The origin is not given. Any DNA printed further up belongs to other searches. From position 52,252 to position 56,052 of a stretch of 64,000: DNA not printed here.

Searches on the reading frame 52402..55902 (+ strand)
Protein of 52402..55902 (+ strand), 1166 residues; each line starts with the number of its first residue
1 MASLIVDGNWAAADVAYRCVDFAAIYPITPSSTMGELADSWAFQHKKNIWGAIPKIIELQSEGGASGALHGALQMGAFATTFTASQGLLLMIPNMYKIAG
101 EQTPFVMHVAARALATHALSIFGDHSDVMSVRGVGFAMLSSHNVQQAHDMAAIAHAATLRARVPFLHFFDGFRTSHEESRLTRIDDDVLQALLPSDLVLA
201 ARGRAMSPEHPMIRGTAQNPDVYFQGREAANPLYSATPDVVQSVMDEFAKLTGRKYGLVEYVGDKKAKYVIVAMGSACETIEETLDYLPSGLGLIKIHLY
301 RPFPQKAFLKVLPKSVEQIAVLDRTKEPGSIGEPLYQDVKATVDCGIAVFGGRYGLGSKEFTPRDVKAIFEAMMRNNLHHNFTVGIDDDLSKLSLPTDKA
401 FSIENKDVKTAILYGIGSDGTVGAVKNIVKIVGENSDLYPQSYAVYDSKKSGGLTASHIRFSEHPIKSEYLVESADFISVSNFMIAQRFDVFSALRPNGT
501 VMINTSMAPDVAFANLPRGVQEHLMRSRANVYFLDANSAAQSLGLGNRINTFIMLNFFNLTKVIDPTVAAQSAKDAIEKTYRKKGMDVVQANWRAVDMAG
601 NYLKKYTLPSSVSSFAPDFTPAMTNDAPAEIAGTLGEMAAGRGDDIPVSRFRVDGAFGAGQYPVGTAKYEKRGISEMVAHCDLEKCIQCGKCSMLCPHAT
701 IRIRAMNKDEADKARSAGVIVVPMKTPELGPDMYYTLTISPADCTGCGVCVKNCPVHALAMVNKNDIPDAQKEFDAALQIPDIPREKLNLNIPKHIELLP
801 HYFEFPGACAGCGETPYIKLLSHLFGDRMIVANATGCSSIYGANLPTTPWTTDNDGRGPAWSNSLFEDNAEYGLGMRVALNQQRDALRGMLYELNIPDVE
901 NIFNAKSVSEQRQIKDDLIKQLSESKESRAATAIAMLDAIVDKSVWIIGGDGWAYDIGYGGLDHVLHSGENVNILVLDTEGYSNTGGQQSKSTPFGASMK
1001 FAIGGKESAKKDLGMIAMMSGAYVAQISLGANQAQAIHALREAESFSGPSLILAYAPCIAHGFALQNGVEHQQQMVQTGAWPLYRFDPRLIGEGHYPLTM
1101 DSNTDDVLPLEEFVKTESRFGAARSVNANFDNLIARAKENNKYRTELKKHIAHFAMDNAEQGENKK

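Call 62: search_protein_families(library=pfam, proteins=[window:52402-55902:+], max_evalue=0.001)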
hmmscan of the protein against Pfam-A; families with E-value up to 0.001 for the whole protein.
window:52402-55902:+ (1166 aa): 15 families
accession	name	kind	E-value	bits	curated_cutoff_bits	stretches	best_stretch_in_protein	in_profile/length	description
PF01855.24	POR_N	-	6e-75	252.4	27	1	16-245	3-230/231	Pyruvate flavodoxin/ferredoxin oxidoreductase, thiamine diP-bdg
PF01558.24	POR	-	9.2e-25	88.2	27.4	1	417-599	1-171/173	Pyruvate ferredoxin/flavodoxin oxidoreductase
PF17147.9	PFOR_II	-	8.3e-15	55.4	27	1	267-366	1-102/102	Pyruvate:ferredoxin oxidoreductase core domain II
PF10371.14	EKR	-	2.7e-14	53.2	27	1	620-675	5-55/55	Domain of unknown function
PF02775.26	TPP_enzyme_C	-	1.9e-10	41.2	21.9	1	930-1052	36-149/151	Thiamine pyrophosphate enzyme, C-terminal TPP binding domain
PF12838.12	Fer4_7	-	4.2e-10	40.4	27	1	685-758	1-52/52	4Fe-4S dicluster domain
PF00037.32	Fer4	-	1.1e-09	38.1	21.1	2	738-759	2-23/24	4Fe-4S binding domain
PF13484.11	Fer4_16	-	2e-07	32.1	30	0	744-773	2-29/66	4Fe-4S double cluster binding domain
PF14697.11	Fer4_21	-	2.5e-07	31.2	35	0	738-761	35-59/59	4Fe-4S dicluster domain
PF12837.12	Fer4_6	-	3.5e-07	30.3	25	1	738-759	3-24/24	4Fe-4S binding domain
PF13187.11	Fer4_9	-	7.5e-07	29.5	27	1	685-758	1-51/52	4Fe-4S dicluster domain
PF13237.11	Fer4_10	-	1.4e-06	28.6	25.5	1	738-760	3-22/53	4Fe-4S dicluster domain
PF13534.11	Fer4_17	-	8.4e-06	26.7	22.2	0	680-698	40-58/61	4Fe-4S dicluster domain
PF13183.11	Fer4_8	-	1.1e-05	26.2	27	1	683-757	2-67/68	4Fe-4S dicluster domain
PF12797.12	Fer4_2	-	2.3e-05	24.5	24.5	0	739-756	5-22/22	4Fe-4S binding domain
